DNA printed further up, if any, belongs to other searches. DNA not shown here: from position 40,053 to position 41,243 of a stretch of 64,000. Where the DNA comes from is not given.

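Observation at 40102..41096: An XRE-family HTH is fused in one polypeptide to a Vat/CatB-type xenobiotic hexapeptide acetyltransferase.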

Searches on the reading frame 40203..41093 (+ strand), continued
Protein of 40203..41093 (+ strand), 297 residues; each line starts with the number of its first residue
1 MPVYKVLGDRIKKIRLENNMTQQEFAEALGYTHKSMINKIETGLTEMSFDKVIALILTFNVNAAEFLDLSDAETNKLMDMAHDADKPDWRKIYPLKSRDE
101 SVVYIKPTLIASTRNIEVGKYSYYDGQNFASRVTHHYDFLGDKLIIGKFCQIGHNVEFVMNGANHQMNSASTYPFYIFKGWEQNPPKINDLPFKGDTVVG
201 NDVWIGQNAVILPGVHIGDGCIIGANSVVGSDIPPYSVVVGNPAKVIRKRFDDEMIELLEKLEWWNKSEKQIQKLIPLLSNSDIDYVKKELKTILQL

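Call 6: search_solved_structures(query=window:40203-41093:+, show_alignments=2)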
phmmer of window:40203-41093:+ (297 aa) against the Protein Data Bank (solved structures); distinct sequences matched with E-value up to 0.001: 106 (the best 60 are shown).
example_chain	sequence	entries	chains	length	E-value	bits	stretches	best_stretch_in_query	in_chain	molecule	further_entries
4hur_A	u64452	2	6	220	2e-65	224.2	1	85-293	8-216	Virginiamycin A acetyltransferase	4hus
4myo_A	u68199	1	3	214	3.3e-65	223.5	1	87-293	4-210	Virginiamycin A acetyltransferase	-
6x3j_A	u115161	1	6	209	6.6e-65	222.5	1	87-292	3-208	Virginiamycin A acetyltransferase,VatA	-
6x3c_A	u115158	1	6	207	1.5e-64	221.3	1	87-289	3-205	Virginiamycin A acetyltransferase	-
1khr_A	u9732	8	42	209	2e-60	207.8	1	87-282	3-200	STREPTOGRAMIN A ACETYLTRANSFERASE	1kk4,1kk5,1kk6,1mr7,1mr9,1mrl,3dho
7hzv_A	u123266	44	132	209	2e-60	207.8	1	87-282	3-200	Streptogramin A acetyltransferase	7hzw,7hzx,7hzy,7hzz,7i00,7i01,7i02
8j40_A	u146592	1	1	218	7.2e-44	153.4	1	113-286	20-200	CatB8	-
6mfk_A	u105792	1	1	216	3.1e-40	141.5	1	114-293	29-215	Chloramphenicol acetyltransferase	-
1xat_A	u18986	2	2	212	7.4e-38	133.7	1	112-287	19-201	XENOBIOTIC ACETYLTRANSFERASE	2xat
6pu9_A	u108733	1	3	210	1.4e-36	129.5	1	113-285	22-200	Acetyltransferase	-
3eev_A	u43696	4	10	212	2e-35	125.7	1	113-285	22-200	Chloramphenicol acetyltransferase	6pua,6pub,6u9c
5ux9_A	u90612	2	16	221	6.1e-34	120.8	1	141-287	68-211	Chloramphenicol acetyltransferase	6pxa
7uuo_A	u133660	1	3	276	5.3e-18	68.5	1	115-283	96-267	Aminocyclitol acetyltransferase ApmA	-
7jm1_A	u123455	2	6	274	8.5e-18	67.9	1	115-283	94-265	Aminocyclitol acetyltransferase ApmA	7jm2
7jm0_A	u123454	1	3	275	8.5e-18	67.8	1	115-283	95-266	Aminocyclitol acetyltransferase ApmA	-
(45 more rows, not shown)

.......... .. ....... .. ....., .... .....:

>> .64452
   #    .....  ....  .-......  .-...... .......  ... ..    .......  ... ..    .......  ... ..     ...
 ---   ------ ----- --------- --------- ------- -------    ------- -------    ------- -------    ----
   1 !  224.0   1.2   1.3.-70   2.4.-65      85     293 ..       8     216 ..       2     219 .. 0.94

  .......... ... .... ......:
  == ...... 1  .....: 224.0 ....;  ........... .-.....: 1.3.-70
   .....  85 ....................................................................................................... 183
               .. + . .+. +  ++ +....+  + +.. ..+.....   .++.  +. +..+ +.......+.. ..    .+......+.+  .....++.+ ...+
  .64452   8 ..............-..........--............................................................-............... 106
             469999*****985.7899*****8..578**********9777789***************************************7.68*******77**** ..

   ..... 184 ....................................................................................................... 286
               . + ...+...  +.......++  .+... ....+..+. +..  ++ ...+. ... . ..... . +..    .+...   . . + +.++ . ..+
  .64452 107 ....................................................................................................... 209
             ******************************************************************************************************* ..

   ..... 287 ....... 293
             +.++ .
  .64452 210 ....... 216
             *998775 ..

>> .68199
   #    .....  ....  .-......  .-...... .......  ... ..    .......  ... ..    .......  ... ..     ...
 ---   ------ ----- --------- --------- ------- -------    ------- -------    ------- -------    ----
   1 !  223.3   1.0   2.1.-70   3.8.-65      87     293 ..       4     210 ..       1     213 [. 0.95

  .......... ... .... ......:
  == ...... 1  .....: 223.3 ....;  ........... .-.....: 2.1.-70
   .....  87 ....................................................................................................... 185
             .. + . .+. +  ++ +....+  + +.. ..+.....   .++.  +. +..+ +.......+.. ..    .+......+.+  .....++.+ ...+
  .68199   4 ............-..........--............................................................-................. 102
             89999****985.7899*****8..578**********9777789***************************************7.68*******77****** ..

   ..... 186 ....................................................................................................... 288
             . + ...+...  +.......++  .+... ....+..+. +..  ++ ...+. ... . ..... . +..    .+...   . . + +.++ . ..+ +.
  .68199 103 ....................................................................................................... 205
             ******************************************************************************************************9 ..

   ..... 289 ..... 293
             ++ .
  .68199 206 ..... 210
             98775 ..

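Call 11: find_related_loci(query=A1, collection=genome_contigs, flank=4000)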
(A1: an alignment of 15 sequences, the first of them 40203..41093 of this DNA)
Query A1 (297 aa) in genome_contigs; peptide patterns used: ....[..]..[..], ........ (x = any residue, [..] = any of these).
600 stretches matched a pattern (row limit reached: there are more); 579 encode a relative of the query (tblastn E <= 1e-3); the best 80 are kept; 80 distinct loci.
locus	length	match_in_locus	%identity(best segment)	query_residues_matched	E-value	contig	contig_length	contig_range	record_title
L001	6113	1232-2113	95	3-296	0e+0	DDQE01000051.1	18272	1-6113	MAG TPA_asm: Bacillales bacterium UBA2450 UBA2450_contig_8520, whole genome shotgun sequence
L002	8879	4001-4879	94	3-295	0e+0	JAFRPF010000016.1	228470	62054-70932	MAG: Bacilli bacterium isolate RGIG2675 Goat_Omasum-3__c7676, whole genome shotgun sequence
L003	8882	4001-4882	84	1-295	2e-170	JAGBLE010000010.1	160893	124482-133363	MAG: Bacilli bacterium isolate RGIG9216 Water_deer_Rumen-1__c97741, whole genome shotgun sequence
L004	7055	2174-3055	79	1-295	2e-163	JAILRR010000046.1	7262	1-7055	MAG: Bacilli bacterium isolate RUI389 k141_4056556_flag=0_multi=12.9831_len=7262, whole genome shotgun sequence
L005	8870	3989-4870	78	3-297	2e-160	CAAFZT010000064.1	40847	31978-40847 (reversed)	MAG TPA_asm: Bacilli bacterium, isolate HGM10921, WGS project CAAFZT010000000 data, contig: SRS475990_118_k119_287283, w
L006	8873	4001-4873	79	4-295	4e-160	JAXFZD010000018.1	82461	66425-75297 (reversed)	MAG: Bacilli bacterium isolate C4 bin12 ctg000065570, whole genome shotgun sequence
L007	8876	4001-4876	77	3-295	1e-158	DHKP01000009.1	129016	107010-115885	MAG TPA_asm: Bacillales bacterium UBA4691 UBA4691_contig_1339, whole genome shotgun sequence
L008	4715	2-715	97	59-296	2e-159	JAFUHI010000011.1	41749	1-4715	MAG: Bacilli bacterium isolate RGIG4495 Roe_deer_Omasum.Co__c568785, whole genome shotgun sequence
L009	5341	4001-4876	77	3-295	7e-159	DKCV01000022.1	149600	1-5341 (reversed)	MAG TPA_asm: Bacillales bacterium UBA6865 UBA6865_contig_756, whole genome shotgun sequence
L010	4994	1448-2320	77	4-295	6e-160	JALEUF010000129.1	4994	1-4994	MAG: Bacillales bacterium isolate SUG340 k141_153422, whole genome shotgun sequence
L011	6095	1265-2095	62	11-295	1e-111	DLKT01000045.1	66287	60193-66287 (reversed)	MAG TPA_asm: Bacillales bacterium UBA7581 UBA7581_contig_221, whole genome shotgun sequence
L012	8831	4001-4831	60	11-295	2e-108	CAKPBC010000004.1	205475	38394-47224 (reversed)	MAG: uncultured Bacilli bacterium isolate REFINED_METABAT215_TOP10_CONTIGS_1500_ASSEMBLY_K77_MERGED__Hadza_MoBio_hadza-E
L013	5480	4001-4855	58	5-292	3e-107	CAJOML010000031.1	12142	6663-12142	uncultured Bacilli bacterium isolate Reindeer_2_mag_150 genome assembly, contig: scaffold_4655, whole genome shotgun seq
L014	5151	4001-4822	56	7-280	1e-101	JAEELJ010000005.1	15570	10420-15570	MAG: Acholeplasmatales bacterium isolate Tb.RUG.213 k141_511473_flag=0_multi=27.8216_len=15570, whole genome shotgun seq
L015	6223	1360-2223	53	7-296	9e-101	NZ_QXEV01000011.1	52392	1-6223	Anaeroplasma bactoclasticum strain ATCC 27112 EI71DRAFT_scaffold00011.11, whole genome shotgun sequence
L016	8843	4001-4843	53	5-291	7e-91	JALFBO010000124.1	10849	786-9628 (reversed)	MAG: Erysipelotrichaceae bacterium isolate SUG531 k141_8799928, whole genome shotgun sequence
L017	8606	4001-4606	66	87-290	6e-91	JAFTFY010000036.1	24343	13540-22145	MAG: Neisseriaceae bacterium isolate RGIG3783 Roe_deer_Abomasum-5__c2116, whole genome shotgun sequence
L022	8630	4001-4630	62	83-295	9e-88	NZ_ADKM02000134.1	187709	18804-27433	Ruminococcus albus 8 contig00050, whole genome shotgun sequence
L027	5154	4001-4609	64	87-292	7e-87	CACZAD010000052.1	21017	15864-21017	MAG: Fibrobacter succinogenes isolate RUG12439 genome assembly, contig: RUG12439_asm_52, whole genome shotgun sequence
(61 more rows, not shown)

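Call 30: search_protein_families(library=pfam, proteins=[L006:3113-3931:+, L003:1074-1814:+, L003:1814-2686:+, L002:3543-3974:+, L011:88-1236:+, L015:2235-2759:+], max_evalue=0.01)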
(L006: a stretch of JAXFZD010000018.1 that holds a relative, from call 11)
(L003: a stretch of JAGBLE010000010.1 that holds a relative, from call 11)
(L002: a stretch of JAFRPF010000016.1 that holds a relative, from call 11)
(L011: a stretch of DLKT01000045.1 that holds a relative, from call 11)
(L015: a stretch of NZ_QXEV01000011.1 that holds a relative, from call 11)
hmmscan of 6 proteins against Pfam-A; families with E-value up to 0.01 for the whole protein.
L006:3113-3931:+ (273 aa): 1 family
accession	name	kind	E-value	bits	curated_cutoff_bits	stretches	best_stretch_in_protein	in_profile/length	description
PF04383.19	KilA-N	-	2.5e-20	72.7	23.8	1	18-137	14-105/107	KilA-N domain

L003:1074-1814:+ (247 aa): 11 families
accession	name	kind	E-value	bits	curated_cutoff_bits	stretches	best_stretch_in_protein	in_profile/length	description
PF00583.31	Acetyltransf_1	-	2.8e-15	57.1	20.7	1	120-224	23-116/116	Acetyltransferase (GNAT) family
PF13508.13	Acetyltransf_7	-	3.2e-13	50.3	27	1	130-225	3-83/84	Acetyltransferase (GNAT) domain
PF13673.13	Acetyltransf_10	-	8.3e-08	32.7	23.6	1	121-228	22-111/128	Acetyltransferase (GNAT) domain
PF01381.28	HTH_3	-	3e-06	27.6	23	1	9-58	1-49/55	Helix-turn-helix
PF13302.13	Acetyltransf_3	-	2.5e-05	25.4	25.4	1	146-224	58-137/138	Acetyltransferase (GNAT) domain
PF12844.13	HTH_19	-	6.9e-05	23.1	30.2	1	6-59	1-53/64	Helix-turn-helix domain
PF13744.12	HTH_37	-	0.0018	18.5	27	1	10-60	24-74/80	Helix-turn-helix domain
PF13560.12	HTH_31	-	0.0047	17.7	27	1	5-48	2-45/64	Helix-turn-helix domain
PF13420.13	Acetyltransf_4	-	0.0055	17.2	24.3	1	157-227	68-137/155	Acetyltransferase (GNAT) domain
PF13523.12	Acetyltransf_8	-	0.0056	16.7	27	0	174-225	89-138/145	Acetyltransferase (GNAT) domain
PF08445.16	FR47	-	0.0067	16.8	22.1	0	167-228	24-81/86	FR47-like protein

L003:1814-2686:+ (291 aa): 1 family
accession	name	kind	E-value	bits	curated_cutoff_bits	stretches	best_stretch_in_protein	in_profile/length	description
PF13310.11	Virulence_RhuM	-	2e-20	73.6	33.7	1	70-145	8-87/252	Virulence protein RhuM family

L002:3543-3974:+ (144 aa): 0 families

L011:88-1236:+ (383 aa): 2 families
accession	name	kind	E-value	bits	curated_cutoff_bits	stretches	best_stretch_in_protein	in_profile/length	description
PF02661.23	Fic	-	3.6e-13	50.6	24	1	116-221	2-93/93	Fic/DOC family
PF22746.1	SHOCT-like_DUF2089-C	-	0.0096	16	27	0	68-87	11-30/32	SHOCT-like domain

L015:2235-2759:+ (175 aa): 2 families
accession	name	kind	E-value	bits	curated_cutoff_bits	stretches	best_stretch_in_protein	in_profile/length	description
PF00293.34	NUDIX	-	8.8e-09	35.9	21.1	1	29-125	7-107/134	NUDIX domain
PF22327.2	Nudt16-like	-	0.008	16.6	27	0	57-112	38-95/161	U8 snoRNA-decapping enzyme-like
